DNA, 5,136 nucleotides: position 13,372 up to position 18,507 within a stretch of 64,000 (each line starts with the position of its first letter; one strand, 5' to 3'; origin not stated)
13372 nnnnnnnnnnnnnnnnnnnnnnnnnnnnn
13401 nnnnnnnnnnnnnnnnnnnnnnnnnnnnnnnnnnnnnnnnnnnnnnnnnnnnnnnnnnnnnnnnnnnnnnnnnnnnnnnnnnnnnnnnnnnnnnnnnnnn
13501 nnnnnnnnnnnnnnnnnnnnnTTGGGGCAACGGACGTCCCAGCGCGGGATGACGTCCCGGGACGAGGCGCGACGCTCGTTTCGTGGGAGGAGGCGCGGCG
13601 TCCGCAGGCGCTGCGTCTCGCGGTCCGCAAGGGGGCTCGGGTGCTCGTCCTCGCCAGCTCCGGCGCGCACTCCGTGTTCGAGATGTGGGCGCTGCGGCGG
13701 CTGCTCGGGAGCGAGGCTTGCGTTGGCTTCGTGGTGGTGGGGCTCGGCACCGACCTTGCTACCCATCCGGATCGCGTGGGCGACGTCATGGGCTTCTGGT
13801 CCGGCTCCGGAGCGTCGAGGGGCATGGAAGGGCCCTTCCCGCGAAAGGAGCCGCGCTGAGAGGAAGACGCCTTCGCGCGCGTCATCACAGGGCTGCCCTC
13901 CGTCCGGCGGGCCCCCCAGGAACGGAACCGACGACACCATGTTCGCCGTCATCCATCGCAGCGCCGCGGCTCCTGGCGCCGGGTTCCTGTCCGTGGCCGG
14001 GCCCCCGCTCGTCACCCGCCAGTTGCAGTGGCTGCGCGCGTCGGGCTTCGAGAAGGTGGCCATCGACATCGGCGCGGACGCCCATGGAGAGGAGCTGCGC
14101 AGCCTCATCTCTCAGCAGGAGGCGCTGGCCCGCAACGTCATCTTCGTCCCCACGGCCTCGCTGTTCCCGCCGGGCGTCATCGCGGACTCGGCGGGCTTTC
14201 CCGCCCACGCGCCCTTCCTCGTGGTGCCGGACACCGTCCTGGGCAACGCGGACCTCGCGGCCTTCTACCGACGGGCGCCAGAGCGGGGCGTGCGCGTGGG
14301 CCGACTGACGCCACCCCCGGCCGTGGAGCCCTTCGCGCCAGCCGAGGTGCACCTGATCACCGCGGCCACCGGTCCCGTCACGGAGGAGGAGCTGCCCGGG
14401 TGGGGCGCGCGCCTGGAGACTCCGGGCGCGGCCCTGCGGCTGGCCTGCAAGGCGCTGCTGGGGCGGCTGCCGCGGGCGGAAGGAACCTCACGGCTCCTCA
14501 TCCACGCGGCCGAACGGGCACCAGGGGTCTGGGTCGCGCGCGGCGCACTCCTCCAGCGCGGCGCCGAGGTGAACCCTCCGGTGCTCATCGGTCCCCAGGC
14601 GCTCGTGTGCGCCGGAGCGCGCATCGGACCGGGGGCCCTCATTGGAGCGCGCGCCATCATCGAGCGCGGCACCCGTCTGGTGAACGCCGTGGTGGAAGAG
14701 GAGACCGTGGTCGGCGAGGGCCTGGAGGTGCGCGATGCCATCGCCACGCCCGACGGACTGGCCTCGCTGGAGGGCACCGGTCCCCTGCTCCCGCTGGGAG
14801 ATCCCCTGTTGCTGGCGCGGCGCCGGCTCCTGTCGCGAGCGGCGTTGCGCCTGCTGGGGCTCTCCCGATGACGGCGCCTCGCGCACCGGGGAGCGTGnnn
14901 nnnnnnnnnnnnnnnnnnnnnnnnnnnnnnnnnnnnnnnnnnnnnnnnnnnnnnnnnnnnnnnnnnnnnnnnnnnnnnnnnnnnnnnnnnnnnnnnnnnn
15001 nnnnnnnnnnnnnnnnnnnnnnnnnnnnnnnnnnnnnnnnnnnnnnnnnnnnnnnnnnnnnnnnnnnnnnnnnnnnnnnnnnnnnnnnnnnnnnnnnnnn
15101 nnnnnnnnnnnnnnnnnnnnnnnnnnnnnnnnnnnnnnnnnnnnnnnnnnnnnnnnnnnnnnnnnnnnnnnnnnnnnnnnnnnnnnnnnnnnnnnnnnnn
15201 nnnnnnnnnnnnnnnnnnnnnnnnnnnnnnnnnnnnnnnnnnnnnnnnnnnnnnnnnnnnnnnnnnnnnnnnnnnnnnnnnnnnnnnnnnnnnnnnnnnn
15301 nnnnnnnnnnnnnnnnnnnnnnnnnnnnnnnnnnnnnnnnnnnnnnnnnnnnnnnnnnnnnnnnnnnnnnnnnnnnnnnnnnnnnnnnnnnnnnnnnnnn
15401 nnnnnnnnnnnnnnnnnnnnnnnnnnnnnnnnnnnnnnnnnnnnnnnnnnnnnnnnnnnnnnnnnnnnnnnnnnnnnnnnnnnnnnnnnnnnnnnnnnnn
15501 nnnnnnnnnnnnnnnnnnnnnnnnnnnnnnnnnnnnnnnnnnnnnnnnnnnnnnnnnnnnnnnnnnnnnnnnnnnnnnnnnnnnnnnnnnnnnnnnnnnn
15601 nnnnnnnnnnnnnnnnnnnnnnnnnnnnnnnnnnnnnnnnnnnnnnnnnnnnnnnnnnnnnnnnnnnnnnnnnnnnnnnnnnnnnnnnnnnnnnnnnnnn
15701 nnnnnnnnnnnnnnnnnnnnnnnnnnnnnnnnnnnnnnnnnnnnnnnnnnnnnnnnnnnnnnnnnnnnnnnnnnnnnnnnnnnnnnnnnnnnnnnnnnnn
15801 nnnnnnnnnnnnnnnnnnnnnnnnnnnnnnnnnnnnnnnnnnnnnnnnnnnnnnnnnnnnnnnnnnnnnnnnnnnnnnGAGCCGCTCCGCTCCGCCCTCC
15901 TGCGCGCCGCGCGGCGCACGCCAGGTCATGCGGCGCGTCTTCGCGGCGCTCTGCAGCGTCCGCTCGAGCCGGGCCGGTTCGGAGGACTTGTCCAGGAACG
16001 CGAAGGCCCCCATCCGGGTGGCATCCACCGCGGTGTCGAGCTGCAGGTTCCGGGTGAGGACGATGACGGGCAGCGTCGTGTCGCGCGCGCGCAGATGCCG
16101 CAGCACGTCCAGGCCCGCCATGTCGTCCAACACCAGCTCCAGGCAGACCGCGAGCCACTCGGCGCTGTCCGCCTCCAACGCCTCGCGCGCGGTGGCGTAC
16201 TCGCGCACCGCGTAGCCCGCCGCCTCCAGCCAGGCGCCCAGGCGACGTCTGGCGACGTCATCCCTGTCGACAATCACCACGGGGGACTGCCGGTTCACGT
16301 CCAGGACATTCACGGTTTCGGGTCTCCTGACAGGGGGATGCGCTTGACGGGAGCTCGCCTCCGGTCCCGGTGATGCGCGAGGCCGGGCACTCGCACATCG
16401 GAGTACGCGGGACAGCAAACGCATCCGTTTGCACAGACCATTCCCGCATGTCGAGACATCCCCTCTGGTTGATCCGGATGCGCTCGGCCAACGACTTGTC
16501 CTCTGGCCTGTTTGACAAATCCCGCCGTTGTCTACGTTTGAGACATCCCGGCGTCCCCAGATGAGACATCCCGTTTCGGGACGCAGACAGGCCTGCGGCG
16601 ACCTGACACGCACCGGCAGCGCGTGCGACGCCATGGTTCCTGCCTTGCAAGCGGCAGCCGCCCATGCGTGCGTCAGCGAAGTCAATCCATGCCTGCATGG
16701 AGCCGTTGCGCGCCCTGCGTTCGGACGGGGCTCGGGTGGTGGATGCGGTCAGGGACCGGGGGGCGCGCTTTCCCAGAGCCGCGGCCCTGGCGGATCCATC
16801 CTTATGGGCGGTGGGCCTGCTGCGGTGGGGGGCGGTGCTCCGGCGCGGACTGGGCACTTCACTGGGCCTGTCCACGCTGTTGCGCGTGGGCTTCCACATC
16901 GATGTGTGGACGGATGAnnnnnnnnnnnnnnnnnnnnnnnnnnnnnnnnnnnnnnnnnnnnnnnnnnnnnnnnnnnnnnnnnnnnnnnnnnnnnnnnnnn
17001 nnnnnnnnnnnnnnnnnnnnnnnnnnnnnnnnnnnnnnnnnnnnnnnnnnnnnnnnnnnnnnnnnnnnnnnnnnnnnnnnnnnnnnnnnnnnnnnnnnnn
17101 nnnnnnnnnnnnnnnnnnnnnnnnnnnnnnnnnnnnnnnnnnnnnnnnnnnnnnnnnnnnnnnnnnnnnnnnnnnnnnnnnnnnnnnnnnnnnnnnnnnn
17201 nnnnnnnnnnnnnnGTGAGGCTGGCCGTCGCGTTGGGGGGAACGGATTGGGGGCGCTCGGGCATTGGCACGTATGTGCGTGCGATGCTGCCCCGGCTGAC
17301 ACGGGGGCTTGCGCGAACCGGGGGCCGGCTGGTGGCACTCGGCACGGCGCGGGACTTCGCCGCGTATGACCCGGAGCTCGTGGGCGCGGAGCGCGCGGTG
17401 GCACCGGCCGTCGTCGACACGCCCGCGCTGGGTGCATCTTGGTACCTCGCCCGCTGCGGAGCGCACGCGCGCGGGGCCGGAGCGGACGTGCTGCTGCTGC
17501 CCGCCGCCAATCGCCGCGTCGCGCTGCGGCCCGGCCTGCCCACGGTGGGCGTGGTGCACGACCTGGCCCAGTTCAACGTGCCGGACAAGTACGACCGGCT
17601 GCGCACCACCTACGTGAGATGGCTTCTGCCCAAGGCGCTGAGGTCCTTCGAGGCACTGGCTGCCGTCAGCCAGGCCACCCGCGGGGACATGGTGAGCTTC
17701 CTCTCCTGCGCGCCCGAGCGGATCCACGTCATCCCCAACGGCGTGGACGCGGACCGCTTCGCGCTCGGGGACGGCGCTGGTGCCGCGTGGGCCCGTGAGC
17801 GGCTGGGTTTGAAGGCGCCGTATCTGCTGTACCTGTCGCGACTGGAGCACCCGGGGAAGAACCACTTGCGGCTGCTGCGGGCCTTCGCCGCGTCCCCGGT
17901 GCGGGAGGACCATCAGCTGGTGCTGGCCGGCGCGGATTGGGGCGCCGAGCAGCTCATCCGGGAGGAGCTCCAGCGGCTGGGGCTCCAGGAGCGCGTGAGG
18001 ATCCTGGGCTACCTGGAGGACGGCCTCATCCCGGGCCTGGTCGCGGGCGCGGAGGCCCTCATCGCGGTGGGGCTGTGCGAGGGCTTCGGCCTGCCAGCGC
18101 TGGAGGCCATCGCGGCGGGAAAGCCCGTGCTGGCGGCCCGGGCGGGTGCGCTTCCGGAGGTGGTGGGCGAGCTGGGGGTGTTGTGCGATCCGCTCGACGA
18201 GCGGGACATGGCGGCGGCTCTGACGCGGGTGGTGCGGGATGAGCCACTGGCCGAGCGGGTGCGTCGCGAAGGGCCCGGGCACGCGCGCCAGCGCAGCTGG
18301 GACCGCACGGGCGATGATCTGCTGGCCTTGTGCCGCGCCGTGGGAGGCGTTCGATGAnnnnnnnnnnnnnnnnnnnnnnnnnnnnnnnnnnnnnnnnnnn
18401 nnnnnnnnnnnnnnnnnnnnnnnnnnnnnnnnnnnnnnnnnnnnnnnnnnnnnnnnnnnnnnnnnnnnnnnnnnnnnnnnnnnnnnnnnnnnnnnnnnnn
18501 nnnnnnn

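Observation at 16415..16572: Dense repeat architecture upstream of the NtrC-like activator gene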

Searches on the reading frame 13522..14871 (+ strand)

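Call 33: search_protein_families(library=pfam, proteins=[window:13522-14871:+])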
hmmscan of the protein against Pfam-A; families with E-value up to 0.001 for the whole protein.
window:13522-14871:+ (449 aa): 2 families
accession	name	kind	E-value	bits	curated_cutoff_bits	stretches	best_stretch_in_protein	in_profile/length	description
PF00132.30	Hexapep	-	5.5e-05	23.1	27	1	353-381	7-35/36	Bacterial transferase hexapeptide (six repeats)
PF25084.1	LbH_EIF2B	-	0.00016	22.1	54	1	336-408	4-75/105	EIF2B subunit epsilon LbH domain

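Call 41: search_protein_families(library=ncbifam, proteins=[window:13522-14871:+], max_evalue=0.00001)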
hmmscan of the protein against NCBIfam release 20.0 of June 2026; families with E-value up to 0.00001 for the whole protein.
window:13522-14871:+ (449 aa): 2 families
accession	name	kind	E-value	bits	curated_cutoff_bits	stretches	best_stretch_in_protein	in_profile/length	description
NF052502.1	man1P_GTase_Rv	exception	4.7e-06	25.7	440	0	354-407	247-300/352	mannose-1-phosphate guanylyltransferase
NF002060.0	PRK00892.1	subfamily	7.7e-06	25.2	207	0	332-399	98-172/345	UDP-3-O-(3-hydroxymyristoyl)glucosamine N-acyltransferase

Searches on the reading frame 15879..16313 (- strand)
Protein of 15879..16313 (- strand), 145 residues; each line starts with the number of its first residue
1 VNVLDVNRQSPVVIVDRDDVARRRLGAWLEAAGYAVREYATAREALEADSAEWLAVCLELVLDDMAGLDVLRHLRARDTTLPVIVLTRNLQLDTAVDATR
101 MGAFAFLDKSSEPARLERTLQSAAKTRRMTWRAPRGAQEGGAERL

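Call 11: find_related_loci(query=window:15879-16313:-, collection=genome_contigs, flank=6000)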
Query window:15879-16313:- (145 aa) in genome_contigs; peptide patterns used: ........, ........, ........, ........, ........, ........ (x = any residue, [..] = any of these).
298 stretches matched a pattern; 4 encode a relative of the query (tblastn E <= 1e-3); 4 distinct loci.
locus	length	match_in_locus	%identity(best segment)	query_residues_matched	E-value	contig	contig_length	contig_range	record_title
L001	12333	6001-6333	32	3-109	1e-9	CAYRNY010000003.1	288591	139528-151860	MAG TPA_asm: uncultured Anaerolineaceae bacterium isolate SRP141376_co2_369 genome assembly, contig: NODE_34_length_2885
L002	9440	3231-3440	33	56-125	2e-8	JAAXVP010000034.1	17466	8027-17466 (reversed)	MAG: Thiobacillus sp. isolate W9_Combined_metabat1_065 W9_Combined_metabat1_065_NODE_1744, whole genome shotgun sequence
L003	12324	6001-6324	33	22-129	2e-6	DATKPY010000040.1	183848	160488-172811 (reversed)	MAG TPA_asm: Steroidobacteraceae bacterium isolate SMAG_U14803 k141_1486592, whole genome shotgun sequence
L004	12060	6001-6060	75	22-41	1e-5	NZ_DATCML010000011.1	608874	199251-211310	MAG: Phenylobacterium sp. isolate SMAG_U7148 k141_1101, whole genome shotgun sequence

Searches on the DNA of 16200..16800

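Call 46: search_rna_families(source=window, start=16200, end=16800, threshold=evalue, max_evalue=1)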
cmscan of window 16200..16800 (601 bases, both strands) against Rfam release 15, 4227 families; matches with E-value up to 1: 0.
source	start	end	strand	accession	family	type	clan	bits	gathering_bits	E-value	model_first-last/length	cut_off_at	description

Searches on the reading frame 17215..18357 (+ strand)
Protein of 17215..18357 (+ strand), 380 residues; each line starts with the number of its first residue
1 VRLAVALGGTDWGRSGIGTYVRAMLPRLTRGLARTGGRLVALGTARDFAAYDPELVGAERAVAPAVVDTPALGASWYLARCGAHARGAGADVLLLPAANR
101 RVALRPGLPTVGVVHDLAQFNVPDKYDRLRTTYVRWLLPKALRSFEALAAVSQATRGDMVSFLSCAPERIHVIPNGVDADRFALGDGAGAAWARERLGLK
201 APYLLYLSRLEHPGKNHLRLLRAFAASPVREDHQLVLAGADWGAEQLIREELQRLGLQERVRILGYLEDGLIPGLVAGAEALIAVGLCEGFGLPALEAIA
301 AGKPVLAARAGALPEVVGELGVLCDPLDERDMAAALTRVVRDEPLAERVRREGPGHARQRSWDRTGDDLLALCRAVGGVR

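Call 9: search_protein_families(library=pfam, proteins=[window:17215-18357:+])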
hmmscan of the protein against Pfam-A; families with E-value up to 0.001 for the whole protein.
window:17215-18357:+ (380 aa): 4 families
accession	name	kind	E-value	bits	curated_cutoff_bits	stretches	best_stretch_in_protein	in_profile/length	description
PF00534.26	Glycos_transf_1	-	1.4e-25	90.3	26.4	1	199-353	13-169/172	Glycosyl transferases group 1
PF13692.12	Glyco_trans_1_4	-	4.8e-23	82.4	27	1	202-342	2-142/142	Glycosyl transferases group 1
PF13439.12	Glyco_transf_4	-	3e-16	60.4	28.5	1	27-181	10-170/170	Glycosyltransferase Family 4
PF20706.3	GT4-conflict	-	1.5e-06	27.9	26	1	201-310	197-313/385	Family 4 Glycosyltransferase in conflict systems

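Call 41: search_protein_families(library=ncbifam, proteins=[window:17215-18357:+], max_evalue=0.00001)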
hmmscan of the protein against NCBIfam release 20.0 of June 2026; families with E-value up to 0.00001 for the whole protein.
window:17215-18357:+ (380 aa): 15 families
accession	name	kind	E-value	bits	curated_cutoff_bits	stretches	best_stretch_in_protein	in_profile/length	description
TIGR04047.1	MSMEG_0565_glyc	hypoth_equivalog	1.4e-31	110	259.85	1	127-370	121-368/373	MSMEG_0565 family glycosyltransferase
TIGR03449.1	mycothiol_MshA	equivalog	8.9e-24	84.1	462.5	1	146-374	166-401/406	D-inositol-3-phosphate glycosyltransferase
TIGR02149.1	glgA_Coryne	subfamily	1.8e-21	76.8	302.4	1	107-371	106-385/391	glycogen synthase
NF053787.1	GlcN_PG_synth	equivalog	2.8e-19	69.2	480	1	105-373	104-356/361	N-acetylglucosaminyl phosphatidylglycerol synthase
TIGR03088.1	stp2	hypoth_equivalog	5.3e-18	65.2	409.05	1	148-359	140-355/374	TIGR03088 family PEP-CTERM/XrtA system glycosyltransferase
TIGR03999.1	thiol_BshA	equivalog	1.1e-17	64.1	273.7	1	145-353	145-349/375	N-acetyl-alpha-D-glucosaminyl L-malate synthase BshA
NF041876.1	EPS_EpsE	equivalog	1.7e-16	60.5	400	1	164-356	182-375/389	exopolysaccharide biosynthesis GT4 family glycosyltransferase EpsE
NF041010.1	glycosy_Agl16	equivalog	8.7e-15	54.4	575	1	131-367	120-342/352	glycosylation protein Agl16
NF050063.1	ProtGlycPglJ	equivalog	6.2e-13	48.7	500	1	133-353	137-343/363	N-acetylgalactosamine-N,N'-diacetylbacillosaminyl-diphospho-undecaprenol 4-alpha-N-acetylgalactosaminyltransferase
TIGR04063.1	stp3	hypoth_equivalog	2.3e-12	46.5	442.05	1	129-364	142-383/397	TIGR04063 family PEP-CTERM/XrtA system glycosyltransferase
TIGR02472.1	sucr_P_syn_N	equivalog_domain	1.6e-09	37.1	576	0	283-363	345-428/439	sucrose-phosphate synthase, putative, glycosyltransferase domain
NF038229.1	Glyco4_Geo_Pelo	equivalog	2e-09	36.9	400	1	138-376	103-336/338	GPMC system family 4 glycosyltransferase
NF038295.1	EPS_HpsP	equivalog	5.9e-08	32.1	550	1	171-363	179-374/388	hormogonium polysaccharide biosynthesis glycosyltransferase HpsP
TIGR02468.1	sucrsPsyn_pln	equivalog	1.9e-07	29.2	1143.95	1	282-364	575-659/1051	sucrose-phosphate synthase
NF046085.1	XrtY_assoc_Gly1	equivalog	4.8e-07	29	400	1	132-356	148-363/387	XrtY-associated glycosyltransferase XYAG1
